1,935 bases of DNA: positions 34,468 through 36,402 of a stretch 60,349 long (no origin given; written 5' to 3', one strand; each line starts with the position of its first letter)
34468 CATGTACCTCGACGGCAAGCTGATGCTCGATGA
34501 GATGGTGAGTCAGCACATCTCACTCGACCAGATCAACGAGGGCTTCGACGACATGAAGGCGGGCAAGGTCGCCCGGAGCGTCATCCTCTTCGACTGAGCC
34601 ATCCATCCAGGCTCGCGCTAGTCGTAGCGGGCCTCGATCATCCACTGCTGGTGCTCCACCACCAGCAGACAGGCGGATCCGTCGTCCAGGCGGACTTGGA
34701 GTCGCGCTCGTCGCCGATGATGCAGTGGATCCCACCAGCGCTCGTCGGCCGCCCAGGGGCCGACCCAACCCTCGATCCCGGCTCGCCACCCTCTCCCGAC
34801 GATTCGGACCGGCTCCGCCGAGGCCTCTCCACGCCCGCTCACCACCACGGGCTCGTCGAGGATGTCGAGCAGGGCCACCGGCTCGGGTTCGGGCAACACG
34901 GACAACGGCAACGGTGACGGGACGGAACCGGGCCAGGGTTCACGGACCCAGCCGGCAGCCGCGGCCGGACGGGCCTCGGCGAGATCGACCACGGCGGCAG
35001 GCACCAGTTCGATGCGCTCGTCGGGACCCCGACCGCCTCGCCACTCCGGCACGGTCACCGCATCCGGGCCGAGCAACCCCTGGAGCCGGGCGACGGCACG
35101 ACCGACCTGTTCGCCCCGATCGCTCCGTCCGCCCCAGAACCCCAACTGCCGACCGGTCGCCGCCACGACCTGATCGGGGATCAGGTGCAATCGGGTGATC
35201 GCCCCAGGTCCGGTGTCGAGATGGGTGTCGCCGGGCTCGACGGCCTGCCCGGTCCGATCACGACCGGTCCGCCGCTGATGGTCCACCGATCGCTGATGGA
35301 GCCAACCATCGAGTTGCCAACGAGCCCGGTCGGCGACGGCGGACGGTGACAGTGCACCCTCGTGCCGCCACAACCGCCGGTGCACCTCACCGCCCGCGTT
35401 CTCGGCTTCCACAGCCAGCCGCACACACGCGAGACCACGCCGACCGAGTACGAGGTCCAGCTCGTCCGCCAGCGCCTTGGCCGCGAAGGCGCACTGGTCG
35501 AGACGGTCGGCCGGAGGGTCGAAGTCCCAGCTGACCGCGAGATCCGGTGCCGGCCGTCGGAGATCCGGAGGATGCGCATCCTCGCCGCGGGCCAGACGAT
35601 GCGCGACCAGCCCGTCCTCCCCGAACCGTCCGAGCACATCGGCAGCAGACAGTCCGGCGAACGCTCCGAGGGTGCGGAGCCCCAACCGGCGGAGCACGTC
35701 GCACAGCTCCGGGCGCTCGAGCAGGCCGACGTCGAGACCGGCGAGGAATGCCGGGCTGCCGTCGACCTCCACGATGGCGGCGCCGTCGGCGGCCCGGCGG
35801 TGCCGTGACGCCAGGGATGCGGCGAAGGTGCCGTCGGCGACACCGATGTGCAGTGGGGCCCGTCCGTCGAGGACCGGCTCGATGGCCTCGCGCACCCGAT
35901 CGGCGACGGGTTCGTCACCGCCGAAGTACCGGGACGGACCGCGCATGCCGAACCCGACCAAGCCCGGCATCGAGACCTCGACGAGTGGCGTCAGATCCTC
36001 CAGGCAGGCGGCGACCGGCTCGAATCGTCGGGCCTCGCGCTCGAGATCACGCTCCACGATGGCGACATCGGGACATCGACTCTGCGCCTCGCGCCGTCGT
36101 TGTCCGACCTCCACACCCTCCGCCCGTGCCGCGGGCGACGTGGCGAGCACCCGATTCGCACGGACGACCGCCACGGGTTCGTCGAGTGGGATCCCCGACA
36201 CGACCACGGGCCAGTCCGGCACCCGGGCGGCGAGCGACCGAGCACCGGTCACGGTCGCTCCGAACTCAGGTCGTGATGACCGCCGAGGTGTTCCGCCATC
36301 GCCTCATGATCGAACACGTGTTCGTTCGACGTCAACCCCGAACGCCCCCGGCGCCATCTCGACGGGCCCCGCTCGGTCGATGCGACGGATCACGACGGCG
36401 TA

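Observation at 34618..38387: Mutasome cassette interrupted by an MFS transporter: imuA' - MFS - imuB, with separate Cheo boxes for imuA' and imuB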

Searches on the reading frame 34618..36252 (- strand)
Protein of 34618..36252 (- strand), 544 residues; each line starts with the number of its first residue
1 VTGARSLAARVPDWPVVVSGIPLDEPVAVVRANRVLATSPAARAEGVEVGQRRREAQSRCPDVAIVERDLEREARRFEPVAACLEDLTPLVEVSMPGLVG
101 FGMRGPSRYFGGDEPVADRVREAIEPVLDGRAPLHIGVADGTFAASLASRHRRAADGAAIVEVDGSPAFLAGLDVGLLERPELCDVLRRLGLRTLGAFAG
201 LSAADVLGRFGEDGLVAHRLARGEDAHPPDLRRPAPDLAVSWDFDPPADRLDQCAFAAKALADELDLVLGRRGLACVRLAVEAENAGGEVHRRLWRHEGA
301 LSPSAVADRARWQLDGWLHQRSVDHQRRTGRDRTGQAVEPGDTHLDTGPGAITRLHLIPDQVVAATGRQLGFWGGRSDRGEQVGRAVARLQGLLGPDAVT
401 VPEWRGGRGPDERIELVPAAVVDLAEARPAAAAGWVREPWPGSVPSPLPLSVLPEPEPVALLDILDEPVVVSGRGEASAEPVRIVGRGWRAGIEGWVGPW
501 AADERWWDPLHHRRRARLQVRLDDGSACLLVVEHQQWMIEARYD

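Call 5: search_protein_families(library=pfam, proteins=[window:34618-36252:-], max_evalue=0.01)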
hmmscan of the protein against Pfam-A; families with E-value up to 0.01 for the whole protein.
window:34618-36252:- (544 aa): 1 family
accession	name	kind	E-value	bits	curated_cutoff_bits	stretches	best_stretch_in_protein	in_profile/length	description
PF00817.25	IMS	-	2.8e-13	50.5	23.2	1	24-150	20-148/148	impB/mucB/samB family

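Call 7: search_protein_families(library=ncbifam, proteins=[window:34618-36252:-], max_evalue=0.01)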
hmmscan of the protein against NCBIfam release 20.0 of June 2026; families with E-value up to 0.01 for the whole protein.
window:34618-36252:- (544 aa): 6 families
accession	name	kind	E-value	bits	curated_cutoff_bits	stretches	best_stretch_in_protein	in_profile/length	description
NF002848.0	PRK03103.1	subfamily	2.1e-15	56.1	381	1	12-231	27-242/410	DNA polymerase IV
NF003015.0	PRK03858.1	subfamily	1.7e-14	53.7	367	1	26-212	33-217/399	DNA polymerase IV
NF002751.0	PRK02794.1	equivalog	8.1e-10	38.1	371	1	24-235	62-275/425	DNA polymerase IV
NF002677.0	PRK02406.1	equivalog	3.9e-09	36.1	256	1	26-271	32-280/357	DNA polymerase IV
NF002882.0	PRK03348.1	equivalog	1.1e-08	34.3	389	1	38-273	46-283/461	DNA polymerase IV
NF002492.0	PRK01810.1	equivalog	0.00022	20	399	1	34-229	49-242/412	DNA polymerase IV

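Call 17: find_homologous_proteins(query=window:34618-36252:-, max_evalue=1e-10)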
Query window:34618-36252:- (544 aa): 5145 proteins with E <= 1e-10 among 8000 candidates; the best 120 are listed.
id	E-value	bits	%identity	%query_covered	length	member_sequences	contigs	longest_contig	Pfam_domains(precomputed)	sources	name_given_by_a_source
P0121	0.0e+0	1206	100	100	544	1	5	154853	PF00817.26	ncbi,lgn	-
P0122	1.4e-296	1003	83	100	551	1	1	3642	PF00817.26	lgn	-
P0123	1.4e-287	973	80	100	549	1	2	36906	PF00817.26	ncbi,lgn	-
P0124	7.5e-203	694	61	99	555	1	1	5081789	PF00817.26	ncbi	ncbi:MAG: DNA polymerase Y family protein [Acidimicrobiales bacterium]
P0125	4.2e-201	688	63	98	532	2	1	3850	PF00817.26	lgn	-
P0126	1.7e-200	686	62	98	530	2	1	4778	PF00817.26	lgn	-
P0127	2.3e-199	682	58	100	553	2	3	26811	PF00817.26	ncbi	-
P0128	2.8e-199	682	61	100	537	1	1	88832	PF00817.26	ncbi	-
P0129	3.0e-199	682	60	100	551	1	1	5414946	PF00817.26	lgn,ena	-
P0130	8.2e-199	680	61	100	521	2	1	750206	PF00817.26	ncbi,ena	-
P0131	1.8e-197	676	61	98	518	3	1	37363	PF00817.26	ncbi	-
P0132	5.1e-197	674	60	99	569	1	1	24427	PF00817.26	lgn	-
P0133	1.5e-196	673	60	99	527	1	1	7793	PF00817.26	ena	-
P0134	1.8e-196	673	60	100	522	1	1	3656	PF00817.26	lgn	-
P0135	2.4e-196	672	59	98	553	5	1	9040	PF00817.26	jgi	jgi:protein ImuB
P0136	8.3e-196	670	60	99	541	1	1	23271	PF00817.26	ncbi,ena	-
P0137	1.2e-195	670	60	98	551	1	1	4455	PF00817.26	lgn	-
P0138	2.9e-195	669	59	98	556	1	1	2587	PF00817.26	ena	-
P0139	3.1e-195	668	60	100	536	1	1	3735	PF00817.26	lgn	-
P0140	1.3e-194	666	60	99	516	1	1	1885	PF00817.26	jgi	jgi:protein ImuB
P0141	2.3e-194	666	60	99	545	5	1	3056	PF00817.26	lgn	-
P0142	8.0e-194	664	60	100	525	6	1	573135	PF00817.26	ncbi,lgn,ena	-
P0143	9.4e-194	664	60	99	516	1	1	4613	PF00817.26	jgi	jgi:protein ImuB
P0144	1.2e-193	663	61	98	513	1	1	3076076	PF00817.26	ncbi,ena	-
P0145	1.5e-193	663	60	100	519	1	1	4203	PF00817.26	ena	-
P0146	7.4e-193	661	60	100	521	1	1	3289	PF00817.26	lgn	-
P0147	1.2e-192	660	60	99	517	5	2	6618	PF00817.26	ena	-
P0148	2.6e-192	659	60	100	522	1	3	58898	PF00817.26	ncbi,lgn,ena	ncbi:MAG: DNA polymerase Y family protein [Acidimicrobiales bacterium]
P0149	3.8e-192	658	62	100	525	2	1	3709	PF00817.26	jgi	jgi:protein ImuB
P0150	6.6e-192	657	60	100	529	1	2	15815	PF00817.26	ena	-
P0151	1.1e-191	657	59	100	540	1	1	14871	PF00817.26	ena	-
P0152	1.5e-191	656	58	100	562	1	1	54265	PF00817.26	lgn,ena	-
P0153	1.5e-191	656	61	98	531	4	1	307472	PF00817.26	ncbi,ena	-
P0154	2.7e-191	655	61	98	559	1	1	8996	PF00817.26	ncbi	-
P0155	3.1e-191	655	60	98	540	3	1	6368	PF00817.26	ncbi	-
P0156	3.1e-191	655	59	98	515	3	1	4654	PF00817.26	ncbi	-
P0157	4.1e-191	655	60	100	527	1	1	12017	PF00817.26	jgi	jgi:protein ImuB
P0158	9.7e-191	654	61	100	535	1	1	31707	PF00817.26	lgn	-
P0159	1.2e-190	653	59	100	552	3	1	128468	PF00817.26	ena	-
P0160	2.6e-190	652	60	98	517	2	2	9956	PF00817.26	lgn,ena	-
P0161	2.7e-190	652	59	98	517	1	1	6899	PF00817.26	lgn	-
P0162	7.2e-190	651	59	100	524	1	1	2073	PF00817.26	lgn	-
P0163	2.1e-189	649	60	100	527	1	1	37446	PF00817.26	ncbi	ncbi:MAG: DNA polymerase Y family protein [Actinomycetota bacterium]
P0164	3.0e-189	649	59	98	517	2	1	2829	PF00817.26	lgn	-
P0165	3.3e-189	649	59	98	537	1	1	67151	PF00817.26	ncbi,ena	-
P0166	3.6e-189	648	61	98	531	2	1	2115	PF00817.26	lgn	-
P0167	5.5e-189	648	61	98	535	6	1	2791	PF00817.26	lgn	-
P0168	7.1e-189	647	59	100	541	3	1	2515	PF00817.26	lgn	-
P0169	1.4e-188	646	61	98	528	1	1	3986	PF00817.26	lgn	-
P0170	1.8e-188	646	58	99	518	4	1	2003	PF00817.26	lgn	-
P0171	2.7e-188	646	59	99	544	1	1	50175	PF00817.26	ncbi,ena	-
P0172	3.7e-188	645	57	100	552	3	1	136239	PF00817.26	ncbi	-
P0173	3.8e-188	645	58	100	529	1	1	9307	PF00817.26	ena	-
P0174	5.4e-188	645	57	100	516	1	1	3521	PF00817.26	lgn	-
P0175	5.5e-188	644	59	98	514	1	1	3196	PF00817.26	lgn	-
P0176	8.2e-188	644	59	98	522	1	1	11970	PF00817.26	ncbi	-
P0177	1.8e-187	643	58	98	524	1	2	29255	PF00817.26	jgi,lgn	jgi:protein ImuB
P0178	2.0e-187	643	59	100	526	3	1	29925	PF00817.26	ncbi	ncbi:MAG: DNA polymerase Y family protein [Actinomycetota bacterium]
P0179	2.4e-187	642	59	100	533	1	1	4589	PF00817.26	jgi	jgi:protein ImuB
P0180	2.6e-187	642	57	100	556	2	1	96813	PF00817.26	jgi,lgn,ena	-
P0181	2.7e-187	642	59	100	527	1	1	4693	PF00817.26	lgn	-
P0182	3.2e-187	642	58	98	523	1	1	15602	PF00817.26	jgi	jgi:protein ImuB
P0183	6.9e-187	641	58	100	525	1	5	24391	PF00817.26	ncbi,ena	-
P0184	8.7e-187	641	60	98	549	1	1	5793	PF00817.26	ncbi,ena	-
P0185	3.2e-186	639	57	98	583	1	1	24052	PF00817.26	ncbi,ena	-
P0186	4.0e-186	638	58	99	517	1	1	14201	PF00817.26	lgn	-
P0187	9.0e-186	637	59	98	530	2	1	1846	PF00817.26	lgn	-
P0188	1.2e-185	637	58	98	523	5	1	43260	PF00817.26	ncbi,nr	ncbi:MAG: DNA polymerase Y family protein [Actinomycetia bacterium]|nr:DNA polymerase Y family prote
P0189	4.1e-185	635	59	100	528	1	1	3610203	PF00817.26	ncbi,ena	-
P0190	8.5e-185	634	58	100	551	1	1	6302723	PF00817.26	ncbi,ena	-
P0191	8.7e-185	634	60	98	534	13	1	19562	PF00817.26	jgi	-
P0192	1.1e-184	634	56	99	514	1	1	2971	PF00817.26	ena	-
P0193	1.1e-184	634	57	100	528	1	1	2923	PF00817.26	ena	-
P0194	1.7e-184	633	58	100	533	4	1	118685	PF00817.26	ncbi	ncbi:MAG: DNA polymerase Y family protein [Actinomycetota bacterium]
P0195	1.8e-184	633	56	99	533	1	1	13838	PF00817.26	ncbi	-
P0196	1.9e-184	633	58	99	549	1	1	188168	PF00817.26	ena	-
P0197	2.1e-184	633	59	100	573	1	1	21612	PF00817.26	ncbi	-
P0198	2.3e-184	633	58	98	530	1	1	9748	PF00817.26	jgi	jgi:protein ImuB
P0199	2.9e-184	632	60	99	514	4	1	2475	PF00817.26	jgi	jgi:protein ImuB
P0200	3.0e-184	632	61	100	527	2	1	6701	PF00817.26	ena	-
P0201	3.9e-184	632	58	98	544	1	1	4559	PF00817.26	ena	-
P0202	4.0e-184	632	56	100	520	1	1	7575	PF00817.26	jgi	jgi:protein ImuB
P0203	4.7e-184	632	57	98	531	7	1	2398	PF00817.26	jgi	jgi:protein ImuB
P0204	1.2e-183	630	57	100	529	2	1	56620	PF00817.26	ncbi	-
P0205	1.5e-183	630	60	100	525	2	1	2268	PF00817.26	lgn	-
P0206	4.7e-183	628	58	100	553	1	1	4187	PF00817.26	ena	-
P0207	9.8e-183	627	59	100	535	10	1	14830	PF00817.26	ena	-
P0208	2.0e-182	626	57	98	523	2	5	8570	PF00817.26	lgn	-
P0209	3.5e-182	625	56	98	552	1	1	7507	PF00817.26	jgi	jgi:protein ImuB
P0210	4.5e-182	625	59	98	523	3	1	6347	PF00817.26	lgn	-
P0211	4.9e-182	625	56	99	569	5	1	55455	PF00817.26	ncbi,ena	-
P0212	8.1e-182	624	58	98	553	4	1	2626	PF00817.26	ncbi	-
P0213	8.4e-182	624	57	100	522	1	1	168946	PF00817.26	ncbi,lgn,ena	-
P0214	9.0e-182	624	56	98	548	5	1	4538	PF00817.26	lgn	-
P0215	1.3e-181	623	59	100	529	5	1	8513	PF00817.26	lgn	-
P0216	4.0e-181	622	58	100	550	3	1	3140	PF00817.26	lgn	-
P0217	5.3e-181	621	58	100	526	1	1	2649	PF00817.26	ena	-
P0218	1.2e-180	620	56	100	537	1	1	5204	PF00817.26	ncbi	-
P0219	1.4e-180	620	58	98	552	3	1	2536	PF00817.26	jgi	jgi:protein ImuB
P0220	2.2e-180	619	58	98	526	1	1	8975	PF00817.26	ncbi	-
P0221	2.3e-180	619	56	100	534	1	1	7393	PF00817.26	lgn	-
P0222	3.1e-180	619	59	99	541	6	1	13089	PF00817.26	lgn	-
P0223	3.5e-180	619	55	100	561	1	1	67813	PF00817.26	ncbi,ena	-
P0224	8.4e-180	617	56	99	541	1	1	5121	PF00817.26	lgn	-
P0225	1.3e-179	617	58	100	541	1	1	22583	PF00817.26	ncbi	ncbi:MAG: DNA polymerase Y family protein [Actinomycetota bacterium]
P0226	6.7e-179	615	57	99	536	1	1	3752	PF00817.26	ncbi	ncbi:MAG: DNA polymerase Y family protein, partial [Acidimicrobiales bacterium]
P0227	1.8e-178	613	59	100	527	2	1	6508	PF00817.26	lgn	-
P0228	1.9e-178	613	57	98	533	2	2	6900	PF00817.26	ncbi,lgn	-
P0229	2.0e-178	613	57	100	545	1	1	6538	PF00817.26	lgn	-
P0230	3.1e-178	612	56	98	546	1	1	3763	PF00817.26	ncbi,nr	ncbi:MAG: DNA polymerase Y family protein [Acidimicrobiales bacterium]|nr:DNA polymerase Y family pr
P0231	4.1e-178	612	57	100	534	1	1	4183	PF00817.26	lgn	-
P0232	5.3e-178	612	56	98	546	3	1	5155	PF00817.26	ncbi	-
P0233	6.2e-178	611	56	99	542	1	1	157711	PF00817.26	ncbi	-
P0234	1.3e-177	610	57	100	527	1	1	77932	PF00817.26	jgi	jgi:protein ImuB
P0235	5.0e-177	608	54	100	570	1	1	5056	PF00817.26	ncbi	-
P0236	9.3e-177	607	58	98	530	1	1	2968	PF00817.26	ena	-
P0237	2.0e-176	606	56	98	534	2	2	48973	PF00817.26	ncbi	-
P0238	2.0e-176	606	55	99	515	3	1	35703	PF00817.26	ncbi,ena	-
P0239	9.3e-176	604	55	99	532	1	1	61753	PF00817.26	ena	-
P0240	1.4e-175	604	55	98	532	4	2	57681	PF00817.26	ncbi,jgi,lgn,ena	jgi:protein ImuB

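Call 18: find_encoding_contigs(protein=P0123, flank=8000, max_places=3)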
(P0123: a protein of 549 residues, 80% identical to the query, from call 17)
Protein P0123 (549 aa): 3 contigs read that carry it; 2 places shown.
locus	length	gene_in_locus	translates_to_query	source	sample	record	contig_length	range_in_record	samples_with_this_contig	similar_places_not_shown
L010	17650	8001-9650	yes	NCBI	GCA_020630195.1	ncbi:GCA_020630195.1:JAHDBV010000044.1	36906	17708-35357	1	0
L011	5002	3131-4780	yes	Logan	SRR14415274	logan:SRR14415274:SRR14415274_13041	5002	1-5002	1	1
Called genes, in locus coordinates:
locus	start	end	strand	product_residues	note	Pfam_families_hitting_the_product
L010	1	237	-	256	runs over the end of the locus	PF02585:PIG-L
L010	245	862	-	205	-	PF01983:CofC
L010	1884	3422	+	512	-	-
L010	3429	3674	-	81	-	-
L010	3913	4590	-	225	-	-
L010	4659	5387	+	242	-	PF01351:RNase_HII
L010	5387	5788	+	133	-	-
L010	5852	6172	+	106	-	-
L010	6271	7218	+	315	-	PF00288:GHMP_kinases_N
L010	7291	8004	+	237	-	PF27531:MT3502_N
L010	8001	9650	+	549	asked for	PF00817:IMS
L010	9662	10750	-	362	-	PF08240:ADH_N, PF16912:Glu_dehyd_C, PF00107:ADH_zinc_N, PF13602:ADH_zinc_N_2 (weak)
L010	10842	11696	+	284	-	PF11927:HODM_asu-like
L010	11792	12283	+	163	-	PF13845:Septum_form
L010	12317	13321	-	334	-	-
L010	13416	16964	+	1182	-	PF02811:PHP, PF07733:DNA_pol3_alpha, PF17657:DNA_pol3_finger, PF14579:HHH_6, PF01336:tRNA_anti-codon (weak)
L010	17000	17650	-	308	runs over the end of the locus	-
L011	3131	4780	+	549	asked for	PF00817:IMS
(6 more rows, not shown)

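Call 19: find_encoding_contigs(protein=P0122, flank=8000, max_places=2)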
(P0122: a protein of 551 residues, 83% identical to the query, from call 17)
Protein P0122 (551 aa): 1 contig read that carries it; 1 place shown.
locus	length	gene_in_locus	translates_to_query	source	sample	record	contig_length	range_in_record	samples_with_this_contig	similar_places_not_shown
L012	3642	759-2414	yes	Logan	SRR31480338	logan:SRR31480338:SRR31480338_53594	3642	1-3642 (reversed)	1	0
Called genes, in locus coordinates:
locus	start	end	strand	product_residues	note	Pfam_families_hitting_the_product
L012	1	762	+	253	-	?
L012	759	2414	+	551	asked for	PF00817:IMS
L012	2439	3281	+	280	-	PF11927:HODM_asu-like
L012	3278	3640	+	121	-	?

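Call 20: find_encoding_contigs(protein=P0124, flank=8000, max_places=2)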
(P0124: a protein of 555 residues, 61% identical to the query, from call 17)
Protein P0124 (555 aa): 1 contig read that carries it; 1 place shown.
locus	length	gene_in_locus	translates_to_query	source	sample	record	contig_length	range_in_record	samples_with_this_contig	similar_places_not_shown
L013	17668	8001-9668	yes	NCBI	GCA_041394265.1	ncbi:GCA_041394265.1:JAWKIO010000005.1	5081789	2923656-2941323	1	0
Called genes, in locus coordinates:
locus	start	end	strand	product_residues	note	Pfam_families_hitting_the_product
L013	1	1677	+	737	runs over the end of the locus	PF00033:Cytochrome_B, PF13631:Cytochrom_B_N_2, PF00037:Fer4 (faint), PF12837:Fer4_6 (faint), PF12838:Fer4_7, PF13187:Fer4_9 (weak), PF14697:Fer4_21 (weak), PF02662:FlpD, +1 more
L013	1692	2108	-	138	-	-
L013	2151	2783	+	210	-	PF02630:SCO1-SenC (weak)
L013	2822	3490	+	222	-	PF02630:SCO1-SenC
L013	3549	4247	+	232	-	PF01351:RNase_HII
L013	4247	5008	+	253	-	-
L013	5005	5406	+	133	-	-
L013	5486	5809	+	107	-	-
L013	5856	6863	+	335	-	PF00288:GHMP_kinases_N, PF08544:GHMP_kinases_C (weak)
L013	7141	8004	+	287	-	-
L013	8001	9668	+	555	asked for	PF00817:IMS (weak)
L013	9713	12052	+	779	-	PF04879:Molybdop_Fe4S4, PF00384:Molybdopterin, PF01568:Molydop_binding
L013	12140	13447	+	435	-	PF05977:MFS_3, PF07690:MFS_1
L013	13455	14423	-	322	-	PF00248:Aldo_ket_red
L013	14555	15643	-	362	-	PF08240:ADH_N, PF16912:Glu_dehyd_C, PF00107:ADH_zinc_N, PF13602:ADH_zinc_N_2 (weak)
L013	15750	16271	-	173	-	PF12802:MarR_2, PF01047:MarR, PF09339:HTH_IclR (weak)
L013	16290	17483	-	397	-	PF01969:Ni_insertion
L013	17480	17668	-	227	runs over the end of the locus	PF00731:AIRC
